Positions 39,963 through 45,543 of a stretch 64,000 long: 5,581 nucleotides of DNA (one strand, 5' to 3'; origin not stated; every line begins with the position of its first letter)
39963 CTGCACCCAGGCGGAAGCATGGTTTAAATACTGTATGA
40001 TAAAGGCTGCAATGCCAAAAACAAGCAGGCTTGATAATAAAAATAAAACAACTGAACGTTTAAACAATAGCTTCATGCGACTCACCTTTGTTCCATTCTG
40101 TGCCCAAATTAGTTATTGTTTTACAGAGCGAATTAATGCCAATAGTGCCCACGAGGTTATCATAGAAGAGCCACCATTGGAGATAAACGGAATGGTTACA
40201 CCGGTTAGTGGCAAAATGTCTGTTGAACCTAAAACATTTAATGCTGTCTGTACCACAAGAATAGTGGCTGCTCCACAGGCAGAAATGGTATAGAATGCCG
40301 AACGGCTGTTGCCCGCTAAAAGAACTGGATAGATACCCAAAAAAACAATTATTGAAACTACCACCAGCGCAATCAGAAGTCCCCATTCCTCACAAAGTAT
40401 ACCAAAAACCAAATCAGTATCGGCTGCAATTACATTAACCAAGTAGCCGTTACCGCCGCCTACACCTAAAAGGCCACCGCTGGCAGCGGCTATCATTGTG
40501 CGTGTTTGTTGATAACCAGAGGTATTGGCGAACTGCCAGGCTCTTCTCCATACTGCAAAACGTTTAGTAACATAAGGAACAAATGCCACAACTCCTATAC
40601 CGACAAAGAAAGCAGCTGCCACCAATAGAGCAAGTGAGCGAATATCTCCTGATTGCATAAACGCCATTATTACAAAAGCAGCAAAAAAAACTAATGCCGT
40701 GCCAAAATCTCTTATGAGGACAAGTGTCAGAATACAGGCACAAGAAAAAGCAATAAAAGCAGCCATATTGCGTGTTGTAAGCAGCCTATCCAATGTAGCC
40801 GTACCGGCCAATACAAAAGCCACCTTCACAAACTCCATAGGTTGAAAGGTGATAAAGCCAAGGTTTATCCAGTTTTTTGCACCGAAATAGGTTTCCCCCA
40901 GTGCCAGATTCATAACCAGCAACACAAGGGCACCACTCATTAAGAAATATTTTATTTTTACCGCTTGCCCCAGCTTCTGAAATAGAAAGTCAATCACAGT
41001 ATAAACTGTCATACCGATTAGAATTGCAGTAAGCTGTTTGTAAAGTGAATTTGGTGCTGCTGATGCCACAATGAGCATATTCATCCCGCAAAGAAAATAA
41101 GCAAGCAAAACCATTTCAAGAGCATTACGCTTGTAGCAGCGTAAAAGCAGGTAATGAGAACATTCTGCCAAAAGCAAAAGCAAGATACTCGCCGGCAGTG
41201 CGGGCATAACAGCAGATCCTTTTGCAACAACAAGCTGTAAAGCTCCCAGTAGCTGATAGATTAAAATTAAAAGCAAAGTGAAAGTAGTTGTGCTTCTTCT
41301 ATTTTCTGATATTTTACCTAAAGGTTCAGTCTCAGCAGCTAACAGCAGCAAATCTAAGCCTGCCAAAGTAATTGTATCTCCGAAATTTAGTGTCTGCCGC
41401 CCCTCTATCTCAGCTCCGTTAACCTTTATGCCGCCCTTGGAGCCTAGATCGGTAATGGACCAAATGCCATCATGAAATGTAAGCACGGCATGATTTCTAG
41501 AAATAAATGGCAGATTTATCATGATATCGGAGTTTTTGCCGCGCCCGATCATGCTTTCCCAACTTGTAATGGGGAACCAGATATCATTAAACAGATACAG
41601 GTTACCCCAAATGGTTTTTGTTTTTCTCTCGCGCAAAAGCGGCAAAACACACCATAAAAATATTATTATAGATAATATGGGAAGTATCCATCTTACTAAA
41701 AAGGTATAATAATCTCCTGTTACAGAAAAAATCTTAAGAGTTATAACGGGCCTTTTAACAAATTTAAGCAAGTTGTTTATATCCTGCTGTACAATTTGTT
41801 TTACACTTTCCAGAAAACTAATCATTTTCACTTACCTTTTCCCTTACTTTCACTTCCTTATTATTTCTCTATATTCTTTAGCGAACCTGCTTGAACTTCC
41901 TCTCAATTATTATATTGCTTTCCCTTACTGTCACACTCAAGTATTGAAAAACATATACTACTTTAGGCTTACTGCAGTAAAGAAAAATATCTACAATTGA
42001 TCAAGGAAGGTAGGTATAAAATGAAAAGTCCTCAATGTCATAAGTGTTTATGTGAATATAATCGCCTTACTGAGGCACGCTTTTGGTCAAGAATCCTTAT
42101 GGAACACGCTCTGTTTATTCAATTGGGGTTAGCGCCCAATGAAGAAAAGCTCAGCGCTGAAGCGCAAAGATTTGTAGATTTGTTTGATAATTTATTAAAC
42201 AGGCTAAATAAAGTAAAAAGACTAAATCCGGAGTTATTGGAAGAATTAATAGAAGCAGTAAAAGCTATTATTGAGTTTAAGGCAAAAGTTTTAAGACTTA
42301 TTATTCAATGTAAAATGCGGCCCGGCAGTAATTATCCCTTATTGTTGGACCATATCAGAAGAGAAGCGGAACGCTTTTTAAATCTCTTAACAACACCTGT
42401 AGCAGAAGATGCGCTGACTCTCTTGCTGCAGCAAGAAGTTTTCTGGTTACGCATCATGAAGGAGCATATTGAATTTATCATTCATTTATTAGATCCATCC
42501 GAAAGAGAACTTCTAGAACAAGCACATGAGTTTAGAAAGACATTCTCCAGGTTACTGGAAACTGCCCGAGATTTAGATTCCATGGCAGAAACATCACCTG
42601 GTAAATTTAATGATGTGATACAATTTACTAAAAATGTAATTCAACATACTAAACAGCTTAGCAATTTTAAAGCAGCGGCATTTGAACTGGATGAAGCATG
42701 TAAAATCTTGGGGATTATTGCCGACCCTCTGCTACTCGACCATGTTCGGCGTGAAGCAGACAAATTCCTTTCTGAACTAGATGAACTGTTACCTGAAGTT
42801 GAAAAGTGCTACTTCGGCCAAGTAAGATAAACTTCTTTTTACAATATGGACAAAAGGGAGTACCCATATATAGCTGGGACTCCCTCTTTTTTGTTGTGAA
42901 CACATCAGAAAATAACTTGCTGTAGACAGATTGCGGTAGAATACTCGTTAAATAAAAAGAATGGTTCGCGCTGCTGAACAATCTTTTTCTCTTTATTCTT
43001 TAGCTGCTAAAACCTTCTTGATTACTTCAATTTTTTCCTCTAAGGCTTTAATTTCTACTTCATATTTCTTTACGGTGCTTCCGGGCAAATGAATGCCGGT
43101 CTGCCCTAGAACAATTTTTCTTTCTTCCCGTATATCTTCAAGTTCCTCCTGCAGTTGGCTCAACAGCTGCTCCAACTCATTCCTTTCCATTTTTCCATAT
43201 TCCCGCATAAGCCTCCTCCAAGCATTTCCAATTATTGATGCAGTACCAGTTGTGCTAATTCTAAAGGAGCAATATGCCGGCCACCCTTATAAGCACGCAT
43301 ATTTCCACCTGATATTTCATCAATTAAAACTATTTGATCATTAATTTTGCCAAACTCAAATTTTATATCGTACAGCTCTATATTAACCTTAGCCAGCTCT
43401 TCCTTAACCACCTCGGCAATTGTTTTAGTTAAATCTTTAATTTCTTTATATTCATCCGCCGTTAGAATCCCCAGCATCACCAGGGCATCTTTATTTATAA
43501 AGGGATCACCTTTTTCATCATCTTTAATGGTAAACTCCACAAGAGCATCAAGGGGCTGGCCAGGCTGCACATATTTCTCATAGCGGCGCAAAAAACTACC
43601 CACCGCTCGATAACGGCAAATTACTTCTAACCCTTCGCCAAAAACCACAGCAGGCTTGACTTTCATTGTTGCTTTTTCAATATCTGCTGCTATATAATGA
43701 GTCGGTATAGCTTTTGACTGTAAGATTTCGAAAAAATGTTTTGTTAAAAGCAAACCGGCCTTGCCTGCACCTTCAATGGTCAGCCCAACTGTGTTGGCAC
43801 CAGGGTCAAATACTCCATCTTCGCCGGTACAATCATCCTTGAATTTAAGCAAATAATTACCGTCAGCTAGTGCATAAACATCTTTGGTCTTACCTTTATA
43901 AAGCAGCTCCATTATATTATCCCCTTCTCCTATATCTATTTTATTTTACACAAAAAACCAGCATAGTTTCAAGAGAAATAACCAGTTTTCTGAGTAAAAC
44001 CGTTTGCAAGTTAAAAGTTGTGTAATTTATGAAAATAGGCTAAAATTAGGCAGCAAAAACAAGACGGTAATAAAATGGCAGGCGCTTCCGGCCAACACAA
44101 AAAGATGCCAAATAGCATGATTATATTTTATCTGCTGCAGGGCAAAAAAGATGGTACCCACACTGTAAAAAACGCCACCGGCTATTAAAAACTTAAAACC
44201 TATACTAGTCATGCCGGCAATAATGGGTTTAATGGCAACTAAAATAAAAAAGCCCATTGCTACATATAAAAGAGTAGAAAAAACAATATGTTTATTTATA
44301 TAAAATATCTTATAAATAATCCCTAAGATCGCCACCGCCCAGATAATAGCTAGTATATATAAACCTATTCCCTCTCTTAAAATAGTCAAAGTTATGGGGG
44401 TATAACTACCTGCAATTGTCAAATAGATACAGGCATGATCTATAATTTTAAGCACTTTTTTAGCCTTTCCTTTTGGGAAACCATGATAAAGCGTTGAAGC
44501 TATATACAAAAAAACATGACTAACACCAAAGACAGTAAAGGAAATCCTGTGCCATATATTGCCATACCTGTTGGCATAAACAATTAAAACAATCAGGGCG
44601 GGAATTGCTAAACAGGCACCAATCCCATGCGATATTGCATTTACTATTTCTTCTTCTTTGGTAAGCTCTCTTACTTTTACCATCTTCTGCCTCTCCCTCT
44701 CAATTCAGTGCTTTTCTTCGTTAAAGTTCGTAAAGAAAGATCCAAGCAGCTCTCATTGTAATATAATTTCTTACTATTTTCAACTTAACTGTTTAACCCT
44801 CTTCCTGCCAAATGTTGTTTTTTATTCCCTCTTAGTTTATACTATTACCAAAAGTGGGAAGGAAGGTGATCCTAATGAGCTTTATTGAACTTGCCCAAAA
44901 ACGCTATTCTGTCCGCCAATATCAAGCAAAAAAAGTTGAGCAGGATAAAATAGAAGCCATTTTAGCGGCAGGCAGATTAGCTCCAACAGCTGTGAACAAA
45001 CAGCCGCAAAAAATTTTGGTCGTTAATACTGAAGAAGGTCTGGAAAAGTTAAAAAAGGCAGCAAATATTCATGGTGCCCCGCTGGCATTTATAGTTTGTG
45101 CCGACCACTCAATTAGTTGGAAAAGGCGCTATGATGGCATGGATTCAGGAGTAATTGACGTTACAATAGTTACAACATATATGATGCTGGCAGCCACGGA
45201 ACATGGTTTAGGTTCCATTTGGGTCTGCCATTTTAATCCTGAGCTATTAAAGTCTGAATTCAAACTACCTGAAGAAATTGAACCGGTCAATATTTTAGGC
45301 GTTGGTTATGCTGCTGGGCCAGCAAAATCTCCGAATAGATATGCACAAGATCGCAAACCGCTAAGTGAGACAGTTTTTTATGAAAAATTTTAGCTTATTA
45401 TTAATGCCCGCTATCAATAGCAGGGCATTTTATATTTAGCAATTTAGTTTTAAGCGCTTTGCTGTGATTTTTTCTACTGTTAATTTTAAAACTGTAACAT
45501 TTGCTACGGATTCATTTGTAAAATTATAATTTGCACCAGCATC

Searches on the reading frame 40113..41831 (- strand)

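Call 5: search_protein_families(library=pfam, proteins=[window:40113-41831:-])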
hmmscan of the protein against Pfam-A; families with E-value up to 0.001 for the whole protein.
window:40113-41831:- (572 aa): 3 families
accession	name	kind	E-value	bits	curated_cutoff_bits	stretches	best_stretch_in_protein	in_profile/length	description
PF01098.24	FTSW_RODA_SPOVE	-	4e-53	181.1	26.4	1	262-571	37-351/356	Cell cycle protein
PF00498.31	FHA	-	1.4e-15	57.9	20.7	1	95-156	3-66/67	FHA domain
PF16697.10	Yop-YscD_cpl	-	2.7e-08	34.4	33.2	1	87-163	13-90/94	Inner membrane component of T3SS, cytoplasmic domain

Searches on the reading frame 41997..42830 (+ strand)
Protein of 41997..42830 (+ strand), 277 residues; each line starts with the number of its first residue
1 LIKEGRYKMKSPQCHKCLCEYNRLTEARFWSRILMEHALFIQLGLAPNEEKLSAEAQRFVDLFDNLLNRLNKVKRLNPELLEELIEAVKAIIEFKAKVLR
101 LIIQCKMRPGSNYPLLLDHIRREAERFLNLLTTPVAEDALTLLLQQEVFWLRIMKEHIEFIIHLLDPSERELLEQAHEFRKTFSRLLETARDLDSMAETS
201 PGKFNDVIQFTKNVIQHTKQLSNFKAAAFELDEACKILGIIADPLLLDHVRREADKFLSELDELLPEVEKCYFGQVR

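Call 5: search_protein_families(library=pfam, proteins=[window:41997-42830:+])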
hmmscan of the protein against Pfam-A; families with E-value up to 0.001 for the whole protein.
window:41997-42830:+ (277 aa): 1 family
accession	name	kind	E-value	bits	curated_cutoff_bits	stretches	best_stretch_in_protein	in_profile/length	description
PF11155.13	DUF2935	-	1.2e-57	194.1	24.4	2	143-261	3-120/121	Domain of unknown function (DUF2935)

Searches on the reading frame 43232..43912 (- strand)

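Call 5: search_protein_families(library=pfam, proteins=[window:43232-43912:-])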
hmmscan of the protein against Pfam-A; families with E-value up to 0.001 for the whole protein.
window:43232-43912:- (226 aa): 1 family
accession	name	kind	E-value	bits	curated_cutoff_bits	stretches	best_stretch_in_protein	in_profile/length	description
PF01259.24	SAICAR_synt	-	1.4e-38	133.4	20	1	4-209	2-198/233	SAICAR synthetase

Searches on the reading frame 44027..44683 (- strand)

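Call 5: search_protein_families(library=pfam, proteins=[window:44027-44683:-])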
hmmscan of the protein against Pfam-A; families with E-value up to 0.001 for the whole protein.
window:44027-44683:- (218 aa): 1 family
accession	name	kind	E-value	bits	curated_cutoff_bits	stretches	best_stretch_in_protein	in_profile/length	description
PF03006.26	HlyIII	-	2.5e-40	139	26.2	1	9-204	3-224/224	Haemolysin-III related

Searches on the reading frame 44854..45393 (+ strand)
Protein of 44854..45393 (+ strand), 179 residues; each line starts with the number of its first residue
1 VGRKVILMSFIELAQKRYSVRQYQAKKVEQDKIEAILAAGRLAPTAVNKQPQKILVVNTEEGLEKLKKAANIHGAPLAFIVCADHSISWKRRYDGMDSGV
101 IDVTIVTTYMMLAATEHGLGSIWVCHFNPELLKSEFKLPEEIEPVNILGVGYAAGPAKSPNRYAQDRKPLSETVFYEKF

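Call 27: search_protein_families(library=pfam, proteins=[window:44854-45393:+], max_evalue=0.001)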
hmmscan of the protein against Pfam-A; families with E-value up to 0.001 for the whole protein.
window:44854-45393:+ (179 aa): 2 families
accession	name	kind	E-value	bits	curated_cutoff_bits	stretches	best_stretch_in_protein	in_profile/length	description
PF00881.29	Nitroreductase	-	7.1e-27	95.1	23.5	2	15-70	2-57/167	Nitroreductase family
PF14512.11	TM1586_NiRdase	-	4.4e-12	46.5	27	0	110-174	91-149/215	Putative TM nitroreductase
